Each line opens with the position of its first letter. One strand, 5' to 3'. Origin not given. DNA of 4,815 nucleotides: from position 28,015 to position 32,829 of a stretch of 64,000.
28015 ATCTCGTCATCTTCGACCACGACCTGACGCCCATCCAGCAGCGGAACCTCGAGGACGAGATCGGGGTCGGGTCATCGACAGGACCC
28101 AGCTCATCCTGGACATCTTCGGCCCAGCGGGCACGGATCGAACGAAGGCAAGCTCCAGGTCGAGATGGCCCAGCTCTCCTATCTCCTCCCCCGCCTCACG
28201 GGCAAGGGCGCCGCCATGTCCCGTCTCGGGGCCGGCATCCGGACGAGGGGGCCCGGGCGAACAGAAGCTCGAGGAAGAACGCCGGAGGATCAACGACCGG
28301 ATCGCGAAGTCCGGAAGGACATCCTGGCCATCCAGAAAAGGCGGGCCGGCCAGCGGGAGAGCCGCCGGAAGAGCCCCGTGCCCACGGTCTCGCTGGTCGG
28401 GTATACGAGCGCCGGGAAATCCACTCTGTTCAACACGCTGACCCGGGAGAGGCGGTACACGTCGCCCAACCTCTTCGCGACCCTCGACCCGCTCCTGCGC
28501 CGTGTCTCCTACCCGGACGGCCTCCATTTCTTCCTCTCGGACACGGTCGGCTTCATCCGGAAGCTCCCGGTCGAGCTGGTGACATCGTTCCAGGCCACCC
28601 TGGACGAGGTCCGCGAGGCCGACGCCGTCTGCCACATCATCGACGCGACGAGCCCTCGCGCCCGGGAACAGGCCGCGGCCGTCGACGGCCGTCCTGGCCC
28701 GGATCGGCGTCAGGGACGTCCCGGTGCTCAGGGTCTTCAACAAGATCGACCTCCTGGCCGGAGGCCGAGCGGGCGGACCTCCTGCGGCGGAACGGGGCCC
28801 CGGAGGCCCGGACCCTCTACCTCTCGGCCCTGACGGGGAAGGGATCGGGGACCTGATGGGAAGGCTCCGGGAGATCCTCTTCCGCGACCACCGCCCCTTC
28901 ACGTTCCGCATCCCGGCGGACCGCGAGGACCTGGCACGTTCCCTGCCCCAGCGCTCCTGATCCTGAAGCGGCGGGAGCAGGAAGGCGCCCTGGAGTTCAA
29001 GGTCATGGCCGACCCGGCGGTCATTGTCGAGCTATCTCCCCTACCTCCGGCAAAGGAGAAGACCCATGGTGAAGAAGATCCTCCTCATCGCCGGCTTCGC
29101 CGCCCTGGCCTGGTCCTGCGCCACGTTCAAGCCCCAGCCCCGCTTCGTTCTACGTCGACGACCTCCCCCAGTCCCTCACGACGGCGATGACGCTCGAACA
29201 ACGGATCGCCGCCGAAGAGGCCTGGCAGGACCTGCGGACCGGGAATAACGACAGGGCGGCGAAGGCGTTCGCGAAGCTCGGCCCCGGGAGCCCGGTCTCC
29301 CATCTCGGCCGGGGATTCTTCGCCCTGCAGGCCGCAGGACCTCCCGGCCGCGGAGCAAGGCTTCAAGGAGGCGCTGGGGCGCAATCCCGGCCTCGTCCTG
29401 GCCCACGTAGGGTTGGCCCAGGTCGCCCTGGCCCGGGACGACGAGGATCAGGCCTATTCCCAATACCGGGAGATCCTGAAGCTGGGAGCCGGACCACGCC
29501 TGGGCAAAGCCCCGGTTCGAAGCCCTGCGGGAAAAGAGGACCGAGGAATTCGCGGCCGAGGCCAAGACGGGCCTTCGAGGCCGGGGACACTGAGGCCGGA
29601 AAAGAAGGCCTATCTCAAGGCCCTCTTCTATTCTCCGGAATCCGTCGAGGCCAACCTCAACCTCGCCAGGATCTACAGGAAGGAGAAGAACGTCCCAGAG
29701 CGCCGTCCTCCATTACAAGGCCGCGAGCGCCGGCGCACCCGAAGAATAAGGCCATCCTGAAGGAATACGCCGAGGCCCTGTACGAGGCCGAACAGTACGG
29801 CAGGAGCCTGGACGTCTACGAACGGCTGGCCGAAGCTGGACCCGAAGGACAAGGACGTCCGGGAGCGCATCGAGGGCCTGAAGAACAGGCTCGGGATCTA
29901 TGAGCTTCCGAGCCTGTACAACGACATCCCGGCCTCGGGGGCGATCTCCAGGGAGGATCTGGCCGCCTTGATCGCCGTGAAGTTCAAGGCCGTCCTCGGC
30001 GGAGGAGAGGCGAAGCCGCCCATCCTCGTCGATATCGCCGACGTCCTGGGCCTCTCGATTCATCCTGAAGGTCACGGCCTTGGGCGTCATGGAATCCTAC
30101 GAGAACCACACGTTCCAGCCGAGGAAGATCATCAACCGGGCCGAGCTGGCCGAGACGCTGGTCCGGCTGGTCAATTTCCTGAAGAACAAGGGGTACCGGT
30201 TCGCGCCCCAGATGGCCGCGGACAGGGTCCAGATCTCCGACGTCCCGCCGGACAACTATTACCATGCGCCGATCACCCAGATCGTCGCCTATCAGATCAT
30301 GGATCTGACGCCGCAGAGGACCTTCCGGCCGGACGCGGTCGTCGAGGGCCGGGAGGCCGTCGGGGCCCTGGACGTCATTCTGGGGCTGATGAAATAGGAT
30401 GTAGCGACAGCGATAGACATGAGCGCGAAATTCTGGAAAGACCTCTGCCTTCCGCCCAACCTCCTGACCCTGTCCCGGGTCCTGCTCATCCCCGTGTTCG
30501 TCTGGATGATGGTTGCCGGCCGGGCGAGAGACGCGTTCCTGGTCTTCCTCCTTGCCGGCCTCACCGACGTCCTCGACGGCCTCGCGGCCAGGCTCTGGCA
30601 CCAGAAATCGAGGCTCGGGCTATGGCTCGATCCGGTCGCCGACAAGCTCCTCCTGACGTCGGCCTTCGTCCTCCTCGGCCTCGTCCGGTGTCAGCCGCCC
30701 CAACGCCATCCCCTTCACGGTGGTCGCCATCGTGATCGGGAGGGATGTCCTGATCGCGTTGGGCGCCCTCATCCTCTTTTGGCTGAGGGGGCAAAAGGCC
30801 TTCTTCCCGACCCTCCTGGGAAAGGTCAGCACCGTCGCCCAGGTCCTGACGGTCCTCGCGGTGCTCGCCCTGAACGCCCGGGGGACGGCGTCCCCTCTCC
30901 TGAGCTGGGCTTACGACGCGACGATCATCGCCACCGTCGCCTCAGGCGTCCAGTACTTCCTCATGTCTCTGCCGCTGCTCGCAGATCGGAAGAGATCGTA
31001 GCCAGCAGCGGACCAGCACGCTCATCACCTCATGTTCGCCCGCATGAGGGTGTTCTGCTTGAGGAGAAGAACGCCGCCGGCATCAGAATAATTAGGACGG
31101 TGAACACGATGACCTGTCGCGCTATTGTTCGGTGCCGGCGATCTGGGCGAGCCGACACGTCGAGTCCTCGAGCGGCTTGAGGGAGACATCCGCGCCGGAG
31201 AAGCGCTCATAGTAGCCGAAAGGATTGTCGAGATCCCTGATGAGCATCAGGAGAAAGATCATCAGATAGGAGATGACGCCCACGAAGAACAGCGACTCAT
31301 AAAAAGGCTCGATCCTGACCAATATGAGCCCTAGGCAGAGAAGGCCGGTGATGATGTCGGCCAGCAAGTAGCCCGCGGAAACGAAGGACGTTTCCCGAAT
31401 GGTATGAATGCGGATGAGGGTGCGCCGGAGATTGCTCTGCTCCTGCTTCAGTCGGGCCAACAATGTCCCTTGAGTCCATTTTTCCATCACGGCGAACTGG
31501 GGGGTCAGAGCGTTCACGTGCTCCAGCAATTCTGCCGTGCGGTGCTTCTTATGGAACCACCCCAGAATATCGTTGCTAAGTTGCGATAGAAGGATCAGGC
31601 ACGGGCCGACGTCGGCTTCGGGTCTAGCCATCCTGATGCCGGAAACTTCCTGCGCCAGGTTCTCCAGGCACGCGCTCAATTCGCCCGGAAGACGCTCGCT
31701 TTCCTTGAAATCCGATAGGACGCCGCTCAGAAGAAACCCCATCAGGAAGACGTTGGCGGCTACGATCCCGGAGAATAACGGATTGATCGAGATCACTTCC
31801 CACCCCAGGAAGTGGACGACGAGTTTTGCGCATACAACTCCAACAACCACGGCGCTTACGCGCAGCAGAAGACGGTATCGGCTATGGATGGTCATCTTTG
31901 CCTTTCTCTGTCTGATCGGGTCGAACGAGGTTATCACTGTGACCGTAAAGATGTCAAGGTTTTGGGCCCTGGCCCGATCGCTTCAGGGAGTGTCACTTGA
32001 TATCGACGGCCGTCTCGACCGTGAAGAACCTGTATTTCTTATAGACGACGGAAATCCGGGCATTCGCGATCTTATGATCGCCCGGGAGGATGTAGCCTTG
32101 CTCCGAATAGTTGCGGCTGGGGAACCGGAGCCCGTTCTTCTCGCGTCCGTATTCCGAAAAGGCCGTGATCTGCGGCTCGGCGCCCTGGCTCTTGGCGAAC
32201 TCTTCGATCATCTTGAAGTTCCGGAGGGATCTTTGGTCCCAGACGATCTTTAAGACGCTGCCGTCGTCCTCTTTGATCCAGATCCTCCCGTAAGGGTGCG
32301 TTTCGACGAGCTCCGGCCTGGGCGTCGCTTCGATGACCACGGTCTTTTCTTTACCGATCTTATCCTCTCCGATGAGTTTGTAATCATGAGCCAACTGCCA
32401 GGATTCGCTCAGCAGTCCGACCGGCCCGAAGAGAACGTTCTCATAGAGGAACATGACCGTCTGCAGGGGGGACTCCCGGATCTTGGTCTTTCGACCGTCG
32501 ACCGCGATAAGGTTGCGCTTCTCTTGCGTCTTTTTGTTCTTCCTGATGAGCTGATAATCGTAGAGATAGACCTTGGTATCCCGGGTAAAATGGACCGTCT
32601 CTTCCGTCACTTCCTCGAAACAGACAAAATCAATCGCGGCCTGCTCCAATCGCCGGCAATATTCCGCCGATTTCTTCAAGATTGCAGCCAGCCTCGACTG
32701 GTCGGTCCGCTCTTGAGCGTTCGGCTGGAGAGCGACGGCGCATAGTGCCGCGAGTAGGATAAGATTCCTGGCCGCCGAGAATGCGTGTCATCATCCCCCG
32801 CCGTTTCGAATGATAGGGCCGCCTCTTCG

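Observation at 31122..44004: Divergent, translationally coupled glycoconjugate assembly-and-export locus: 3 GTs, an MsbA-like ABC, a kinase, an OM barrel and a LolA-like carrier, facing a DevABC-type tripartite pump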

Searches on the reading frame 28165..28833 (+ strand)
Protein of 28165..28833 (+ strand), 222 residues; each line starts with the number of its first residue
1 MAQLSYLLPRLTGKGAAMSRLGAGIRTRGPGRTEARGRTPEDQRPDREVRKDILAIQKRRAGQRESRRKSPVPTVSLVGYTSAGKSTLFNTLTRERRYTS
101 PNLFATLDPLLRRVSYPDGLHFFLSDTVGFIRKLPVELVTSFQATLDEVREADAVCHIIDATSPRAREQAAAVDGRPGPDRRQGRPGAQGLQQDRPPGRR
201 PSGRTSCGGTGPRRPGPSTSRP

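Call 72: search_protein_families(library=pfam, proteins=[window:28165-28833:+], max_evalue=0.00001)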
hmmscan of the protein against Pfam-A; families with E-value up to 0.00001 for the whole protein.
window:28165-28833:+ (222 aa): 2 families
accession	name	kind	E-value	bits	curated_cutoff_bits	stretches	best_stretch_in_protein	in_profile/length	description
PF01926.29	MMR_HSR1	-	1.2e-17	64.4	21.9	1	75-164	2-89/113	50S ribosome-binding GTPase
PF16360.10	GTP-bdg_M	-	5.1e-10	40.2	29.5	1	1-67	13-79/79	GTP-binding GTPase Middle Region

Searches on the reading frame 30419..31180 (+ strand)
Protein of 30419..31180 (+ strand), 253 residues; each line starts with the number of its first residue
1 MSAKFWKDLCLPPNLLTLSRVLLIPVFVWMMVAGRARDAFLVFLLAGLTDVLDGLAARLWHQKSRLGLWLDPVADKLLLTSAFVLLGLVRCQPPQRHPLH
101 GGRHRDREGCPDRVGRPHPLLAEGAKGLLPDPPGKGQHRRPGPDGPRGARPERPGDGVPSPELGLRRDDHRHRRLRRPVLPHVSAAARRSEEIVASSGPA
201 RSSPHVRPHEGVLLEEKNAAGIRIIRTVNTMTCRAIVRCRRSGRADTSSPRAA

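Call 72: search_protein_families(library=pfam, proteins=[window:30419-31180:+], max_evalue=0.00001)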
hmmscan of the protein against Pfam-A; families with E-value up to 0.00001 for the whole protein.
window:30419-31180:+ (253 aa): 1 family
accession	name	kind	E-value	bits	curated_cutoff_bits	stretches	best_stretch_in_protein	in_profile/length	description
PF01066.26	CDP-OH_P_transf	-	2.2e-22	80.5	22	1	13-87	4-79/152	CDP-alcohol phosphatidyltransferase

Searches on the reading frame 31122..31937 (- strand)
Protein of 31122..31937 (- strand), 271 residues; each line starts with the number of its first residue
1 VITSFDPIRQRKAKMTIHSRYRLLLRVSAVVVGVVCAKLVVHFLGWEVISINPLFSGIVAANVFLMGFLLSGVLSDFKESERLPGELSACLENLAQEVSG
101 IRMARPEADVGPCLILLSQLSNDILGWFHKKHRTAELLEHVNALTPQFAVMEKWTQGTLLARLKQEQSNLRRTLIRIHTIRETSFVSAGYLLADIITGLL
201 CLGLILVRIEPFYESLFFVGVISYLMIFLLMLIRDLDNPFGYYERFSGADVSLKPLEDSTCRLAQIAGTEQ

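Call 3: search_protein_families(library=pfam, proteins=[window:31122-31937:-], max_evalue=0.01)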
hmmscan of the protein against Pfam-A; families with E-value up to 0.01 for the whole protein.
window:31122-31937:- (271 aa): 0 families

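Call 5: search_protein_families(library=ncbifam, proteins=[window:31122-31937:-], max_evalue=0.01)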
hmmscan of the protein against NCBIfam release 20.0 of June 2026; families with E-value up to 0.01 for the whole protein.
window:31122-31937:- (271 aa): 0 families

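Call 43: search_protein_families(library=pfam, proteins=[window:31122-31937:-], max_evalue=10)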
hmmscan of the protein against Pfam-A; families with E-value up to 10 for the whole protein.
window:31122-31937:- (271 aa): 4 families
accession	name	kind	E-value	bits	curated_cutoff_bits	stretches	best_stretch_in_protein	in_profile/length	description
PF22598.2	CdsD_PD2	-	0.062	13.7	27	1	47-89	10-52/61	CdsD, periplasmic PD2 domain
PF14023.12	Bestrophin-like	-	0.1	12.6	32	1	182-240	163-221/232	Bestrophin-like domain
PF10792.14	DUF2605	-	0.13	12.7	25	1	116-173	10-59/96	Protein of unknown function (DUF2605)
PF12046.13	CCB1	-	2.5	7.9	25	1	170-219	63-112/168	Cofactor assembly of complex C subunit B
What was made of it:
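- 31122..31937 (-): Neighbour, conserved only in the closest relative: 271-aa membrane protein with a marginal Bestrophin-like (ex-DUF4239) hit. Pfam E=0.1 (call 43).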

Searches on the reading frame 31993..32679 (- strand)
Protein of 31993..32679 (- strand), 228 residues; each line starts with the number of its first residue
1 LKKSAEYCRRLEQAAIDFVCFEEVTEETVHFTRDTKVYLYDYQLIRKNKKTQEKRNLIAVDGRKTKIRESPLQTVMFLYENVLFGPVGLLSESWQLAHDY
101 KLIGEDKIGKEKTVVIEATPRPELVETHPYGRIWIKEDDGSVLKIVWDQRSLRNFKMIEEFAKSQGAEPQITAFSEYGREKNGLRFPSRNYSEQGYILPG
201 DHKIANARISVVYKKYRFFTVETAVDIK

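Call 3: search_protein_families(library=pfam, proteins=[window:31993-32679:-], max_evalue=0.01)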
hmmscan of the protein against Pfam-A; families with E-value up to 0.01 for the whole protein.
window:31993-32679:- (228 aa): 1 family
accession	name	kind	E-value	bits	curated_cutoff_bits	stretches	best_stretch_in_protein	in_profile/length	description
PF17131.11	LolA_like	-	2.9e-05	24.2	30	1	93-157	66-130/184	Outer membrane lipoprotein-sorting protein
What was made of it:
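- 31993..32679 (-): Neighbour, not part of the cassette: LolA-like ORF, apparently frameshifted in its signal-peptide region (upstream piece about 32680-32790). Pfam LolA_like at 24.2 bits, below the cut-off of 30 (call 3).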

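Call 5: search_protein_families(library=ncbifam, proteins=[window:31993-32679:-], max_evalue=0.01)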
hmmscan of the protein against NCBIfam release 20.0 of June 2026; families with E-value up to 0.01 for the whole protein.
window:31993-32679:- (228 aa): 0 families

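Call 43: search_protein_families(library=pfam, proteins=[window:31993-32679:-], max_evalue=10)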
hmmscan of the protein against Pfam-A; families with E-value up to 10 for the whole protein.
window:31993-32679:- (228 aa): 1 family
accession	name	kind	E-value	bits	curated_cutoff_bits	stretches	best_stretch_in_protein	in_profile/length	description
PF17131.11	LolA_like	-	2.9e-05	24.2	30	1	93-157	66-130/184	Outer membrane lipoprotein-sorting protein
